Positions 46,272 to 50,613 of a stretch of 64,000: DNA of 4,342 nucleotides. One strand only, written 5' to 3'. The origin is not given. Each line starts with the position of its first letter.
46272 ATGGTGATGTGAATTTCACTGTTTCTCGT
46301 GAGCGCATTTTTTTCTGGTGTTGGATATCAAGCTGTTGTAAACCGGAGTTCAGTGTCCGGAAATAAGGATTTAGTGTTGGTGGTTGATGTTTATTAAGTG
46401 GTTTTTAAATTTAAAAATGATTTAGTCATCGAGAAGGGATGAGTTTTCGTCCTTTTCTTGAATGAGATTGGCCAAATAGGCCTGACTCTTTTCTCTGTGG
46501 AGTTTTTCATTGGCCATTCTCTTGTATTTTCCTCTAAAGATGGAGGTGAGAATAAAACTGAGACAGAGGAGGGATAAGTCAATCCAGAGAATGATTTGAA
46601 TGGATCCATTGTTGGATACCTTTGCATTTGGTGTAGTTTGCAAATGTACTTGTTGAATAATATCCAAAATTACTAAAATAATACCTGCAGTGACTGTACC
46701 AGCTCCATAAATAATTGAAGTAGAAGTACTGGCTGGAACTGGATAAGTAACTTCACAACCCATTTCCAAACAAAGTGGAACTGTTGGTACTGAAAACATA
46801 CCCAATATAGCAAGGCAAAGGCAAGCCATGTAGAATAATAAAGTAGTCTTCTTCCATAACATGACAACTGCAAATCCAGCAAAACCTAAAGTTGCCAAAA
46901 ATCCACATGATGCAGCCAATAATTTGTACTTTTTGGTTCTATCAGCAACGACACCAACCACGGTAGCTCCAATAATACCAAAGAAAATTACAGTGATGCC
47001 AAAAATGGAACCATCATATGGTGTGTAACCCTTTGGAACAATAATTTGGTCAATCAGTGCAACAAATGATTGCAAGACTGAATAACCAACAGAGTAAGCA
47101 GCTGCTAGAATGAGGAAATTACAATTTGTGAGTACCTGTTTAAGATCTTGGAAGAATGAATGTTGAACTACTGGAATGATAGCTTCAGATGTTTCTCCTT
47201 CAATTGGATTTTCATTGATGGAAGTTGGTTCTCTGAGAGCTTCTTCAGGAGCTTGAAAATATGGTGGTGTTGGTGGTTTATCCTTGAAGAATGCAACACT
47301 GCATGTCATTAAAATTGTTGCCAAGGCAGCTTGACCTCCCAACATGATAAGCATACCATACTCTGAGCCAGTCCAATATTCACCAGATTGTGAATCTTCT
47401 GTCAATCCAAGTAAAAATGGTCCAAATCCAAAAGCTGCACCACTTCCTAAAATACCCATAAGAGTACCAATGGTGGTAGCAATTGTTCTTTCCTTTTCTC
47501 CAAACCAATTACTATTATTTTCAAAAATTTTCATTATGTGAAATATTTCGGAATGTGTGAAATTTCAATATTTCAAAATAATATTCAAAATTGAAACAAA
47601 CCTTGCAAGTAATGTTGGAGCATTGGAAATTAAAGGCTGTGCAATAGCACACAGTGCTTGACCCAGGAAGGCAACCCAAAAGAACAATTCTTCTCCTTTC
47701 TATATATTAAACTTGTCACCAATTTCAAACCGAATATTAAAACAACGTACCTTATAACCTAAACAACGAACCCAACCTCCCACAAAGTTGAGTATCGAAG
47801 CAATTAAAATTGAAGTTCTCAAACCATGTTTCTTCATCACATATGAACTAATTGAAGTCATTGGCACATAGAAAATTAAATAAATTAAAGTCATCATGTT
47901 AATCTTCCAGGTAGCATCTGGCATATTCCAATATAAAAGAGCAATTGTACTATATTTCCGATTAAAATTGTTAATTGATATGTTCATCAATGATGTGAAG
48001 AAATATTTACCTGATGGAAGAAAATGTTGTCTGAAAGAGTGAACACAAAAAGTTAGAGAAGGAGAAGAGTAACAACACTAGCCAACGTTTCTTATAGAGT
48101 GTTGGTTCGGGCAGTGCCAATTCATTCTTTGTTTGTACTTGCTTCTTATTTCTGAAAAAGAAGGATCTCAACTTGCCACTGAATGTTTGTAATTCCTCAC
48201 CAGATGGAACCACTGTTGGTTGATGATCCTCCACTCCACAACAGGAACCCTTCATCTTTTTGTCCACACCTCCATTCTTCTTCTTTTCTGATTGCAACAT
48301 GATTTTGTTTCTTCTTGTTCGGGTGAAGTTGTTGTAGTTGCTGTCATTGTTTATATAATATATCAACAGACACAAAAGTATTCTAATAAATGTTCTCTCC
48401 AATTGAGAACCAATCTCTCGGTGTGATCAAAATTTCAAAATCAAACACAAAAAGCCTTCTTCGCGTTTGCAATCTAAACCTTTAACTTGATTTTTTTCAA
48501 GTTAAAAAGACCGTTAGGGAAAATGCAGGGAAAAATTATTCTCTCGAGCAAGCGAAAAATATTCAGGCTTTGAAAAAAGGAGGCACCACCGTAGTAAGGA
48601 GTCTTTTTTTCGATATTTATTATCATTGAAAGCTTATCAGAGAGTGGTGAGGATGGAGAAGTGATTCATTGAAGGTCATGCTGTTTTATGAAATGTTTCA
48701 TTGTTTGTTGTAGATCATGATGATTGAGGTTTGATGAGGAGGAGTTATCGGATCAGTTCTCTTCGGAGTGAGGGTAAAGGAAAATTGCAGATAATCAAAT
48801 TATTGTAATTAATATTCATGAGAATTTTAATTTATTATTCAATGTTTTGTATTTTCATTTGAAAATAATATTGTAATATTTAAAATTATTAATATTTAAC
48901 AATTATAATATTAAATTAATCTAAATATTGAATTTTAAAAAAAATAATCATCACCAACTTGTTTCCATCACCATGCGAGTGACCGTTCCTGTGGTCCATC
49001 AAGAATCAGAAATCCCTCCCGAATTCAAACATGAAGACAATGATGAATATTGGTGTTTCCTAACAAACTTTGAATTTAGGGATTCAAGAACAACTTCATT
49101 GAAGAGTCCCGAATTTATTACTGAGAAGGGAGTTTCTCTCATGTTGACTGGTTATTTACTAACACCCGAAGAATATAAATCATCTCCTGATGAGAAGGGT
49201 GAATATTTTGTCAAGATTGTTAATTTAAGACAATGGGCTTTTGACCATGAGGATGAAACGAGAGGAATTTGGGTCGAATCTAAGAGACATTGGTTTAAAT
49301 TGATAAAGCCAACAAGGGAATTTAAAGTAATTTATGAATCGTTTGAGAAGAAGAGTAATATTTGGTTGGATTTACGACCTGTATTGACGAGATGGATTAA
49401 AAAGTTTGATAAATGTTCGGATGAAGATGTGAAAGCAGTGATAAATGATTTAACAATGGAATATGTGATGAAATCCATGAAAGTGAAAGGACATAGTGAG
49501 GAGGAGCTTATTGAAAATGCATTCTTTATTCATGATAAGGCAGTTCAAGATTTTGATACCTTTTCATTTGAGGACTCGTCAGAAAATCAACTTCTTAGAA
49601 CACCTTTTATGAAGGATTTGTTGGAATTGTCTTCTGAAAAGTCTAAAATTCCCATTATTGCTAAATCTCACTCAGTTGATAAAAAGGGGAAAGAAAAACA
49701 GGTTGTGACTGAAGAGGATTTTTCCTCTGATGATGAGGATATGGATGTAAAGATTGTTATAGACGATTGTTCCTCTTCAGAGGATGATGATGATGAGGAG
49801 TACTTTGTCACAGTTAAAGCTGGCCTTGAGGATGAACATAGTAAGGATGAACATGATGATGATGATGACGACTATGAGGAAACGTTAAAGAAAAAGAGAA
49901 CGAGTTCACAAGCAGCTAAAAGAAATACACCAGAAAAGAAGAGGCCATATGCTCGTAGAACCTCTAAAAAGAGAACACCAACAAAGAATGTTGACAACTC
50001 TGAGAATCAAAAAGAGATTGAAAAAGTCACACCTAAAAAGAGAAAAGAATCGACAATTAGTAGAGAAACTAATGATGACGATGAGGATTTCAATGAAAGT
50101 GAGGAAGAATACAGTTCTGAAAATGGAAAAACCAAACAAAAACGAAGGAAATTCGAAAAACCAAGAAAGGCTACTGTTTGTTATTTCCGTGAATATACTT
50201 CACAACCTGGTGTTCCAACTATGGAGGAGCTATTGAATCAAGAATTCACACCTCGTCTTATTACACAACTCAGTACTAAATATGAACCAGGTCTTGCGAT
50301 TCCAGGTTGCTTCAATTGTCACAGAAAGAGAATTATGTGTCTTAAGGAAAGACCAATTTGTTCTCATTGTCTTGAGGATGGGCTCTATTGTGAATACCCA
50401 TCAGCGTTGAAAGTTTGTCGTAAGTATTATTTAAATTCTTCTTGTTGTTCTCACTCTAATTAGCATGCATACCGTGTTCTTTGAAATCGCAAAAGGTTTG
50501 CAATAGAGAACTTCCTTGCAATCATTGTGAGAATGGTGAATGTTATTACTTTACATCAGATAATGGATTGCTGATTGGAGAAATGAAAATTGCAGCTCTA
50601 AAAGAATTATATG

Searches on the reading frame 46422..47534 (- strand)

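Call 21: search_protein_families(library=pfam, proteins=[window:46422-47534:-], max_evalue=0.001)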
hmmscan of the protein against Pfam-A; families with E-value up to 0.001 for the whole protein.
window:46422-47534:- (370 aa): 1 family
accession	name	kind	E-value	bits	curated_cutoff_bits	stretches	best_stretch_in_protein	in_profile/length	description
PF07690.21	MFS_1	-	8.8e-14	51.6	33.4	1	8-276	111-336/347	Major Facilitator Superfamily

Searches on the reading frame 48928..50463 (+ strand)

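Call 21: search_protein_families(library=pfam, proteins=[window:48928-50463:+], max_evalue=0.001)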
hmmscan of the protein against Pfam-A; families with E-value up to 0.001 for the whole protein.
window:48928-50463:+ (511 aa): 2 families
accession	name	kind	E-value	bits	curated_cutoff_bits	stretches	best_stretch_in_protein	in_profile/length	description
PF12047.13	DNMT1-RFD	-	8.3e-09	36.1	22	1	45-145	9-115/144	Cytosine specific DNA methyltransferase replication foci domain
PF00172.23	Zn_clus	-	8.7e-06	26.2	21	1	460-494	2-36/39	Fungal Zn(2)-Cys(6) binuclear cluster domain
